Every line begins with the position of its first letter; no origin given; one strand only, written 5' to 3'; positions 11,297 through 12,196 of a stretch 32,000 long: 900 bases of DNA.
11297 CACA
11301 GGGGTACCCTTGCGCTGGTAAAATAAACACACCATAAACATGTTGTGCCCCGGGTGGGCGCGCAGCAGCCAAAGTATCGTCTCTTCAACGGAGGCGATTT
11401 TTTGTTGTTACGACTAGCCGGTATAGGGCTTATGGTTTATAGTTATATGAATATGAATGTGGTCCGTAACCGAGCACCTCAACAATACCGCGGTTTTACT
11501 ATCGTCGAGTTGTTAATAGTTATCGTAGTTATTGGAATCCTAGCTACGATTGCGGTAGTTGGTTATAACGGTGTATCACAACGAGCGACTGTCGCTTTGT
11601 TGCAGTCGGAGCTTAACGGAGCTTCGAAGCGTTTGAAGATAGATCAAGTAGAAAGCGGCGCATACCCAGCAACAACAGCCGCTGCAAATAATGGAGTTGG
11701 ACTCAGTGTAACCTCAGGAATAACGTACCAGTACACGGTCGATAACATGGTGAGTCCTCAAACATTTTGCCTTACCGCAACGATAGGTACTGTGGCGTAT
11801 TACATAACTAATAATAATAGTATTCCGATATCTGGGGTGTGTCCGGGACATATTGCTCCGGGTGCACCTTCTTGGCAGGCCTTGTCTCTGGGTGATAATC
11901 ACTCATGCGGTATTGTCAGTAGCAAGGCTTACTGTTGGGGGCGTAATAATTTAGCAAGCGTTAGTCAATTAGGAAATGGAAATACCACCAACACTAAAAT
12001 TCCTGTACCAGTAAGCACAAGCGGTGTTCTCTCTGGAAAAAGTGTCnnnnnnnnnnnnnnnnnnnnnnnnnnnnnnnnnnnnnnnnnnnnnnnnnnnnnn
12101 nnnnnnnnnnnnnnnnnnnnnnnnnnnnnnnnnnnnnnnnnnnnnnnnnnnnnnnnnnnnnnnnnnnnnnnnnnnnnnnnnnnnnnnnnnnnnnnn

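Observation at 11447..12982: Type IV prepilin signal fused to a seven-bladed RCC1-like propeller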

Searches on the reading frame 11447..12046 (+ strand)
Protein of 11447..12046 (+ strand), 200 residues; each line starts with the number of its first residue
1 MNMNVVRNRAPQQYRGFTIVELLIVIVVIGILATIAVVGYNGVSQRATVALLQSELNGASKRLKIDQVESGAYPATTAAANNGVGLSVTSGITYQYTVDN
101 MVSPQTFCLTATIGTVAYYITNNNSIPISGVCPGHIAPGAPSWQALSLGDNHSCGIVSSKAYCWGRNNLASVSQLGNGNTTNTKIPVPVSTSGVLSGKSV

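Call 41: search_protein_representatives(protein=window:11447-12046:+)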
Query: 200 residues. Proteins with E-value up to 0.001 (for the whole library): 39203; up to 1e-10: 13513; up to 1e-30: 1209. The best 150 are listed.
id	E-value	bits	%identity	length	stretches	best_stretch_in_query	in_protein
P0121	1.4e-148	507.9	38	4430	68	131-191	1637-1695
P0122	3.0e-141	484.0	40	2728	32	146-200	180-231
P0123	9.2e-139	475.9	45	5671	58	147-200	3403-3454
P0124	2.7e-135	464.6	48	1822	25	145-199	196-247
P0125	2.0e-120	416.1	44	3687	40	148-200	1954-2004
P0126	2.3e-115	399.6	45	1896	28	145-198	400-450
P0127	1.4e-110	384.0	47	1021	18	146-200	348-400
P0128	2.4e-109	380.0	45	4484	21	123-200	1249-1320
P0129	3.9e-109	379.3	41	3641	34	138-194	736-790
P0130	6.1e-109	378.7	41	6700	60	145-200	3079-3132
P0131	1.6e-106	370.8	43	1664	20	141-200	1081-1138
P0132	1.9e-106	370.5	42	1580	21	142-199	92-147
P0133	7.1e-105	365.4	48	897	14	145-200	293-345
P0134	7.7e-102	355.5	39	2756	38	146-197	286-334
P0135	8.6e-102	355.4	44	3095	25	142-194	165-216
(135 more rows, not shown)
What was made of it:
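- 34 of the best 150 representatives (50%-identity clusters) are such fusions, five of them with a double propeller (call 41).
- Tried and rejected: The representative search with residues 1-200 was dominated by giant multi-repeat RCC1 proteins (call 41).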
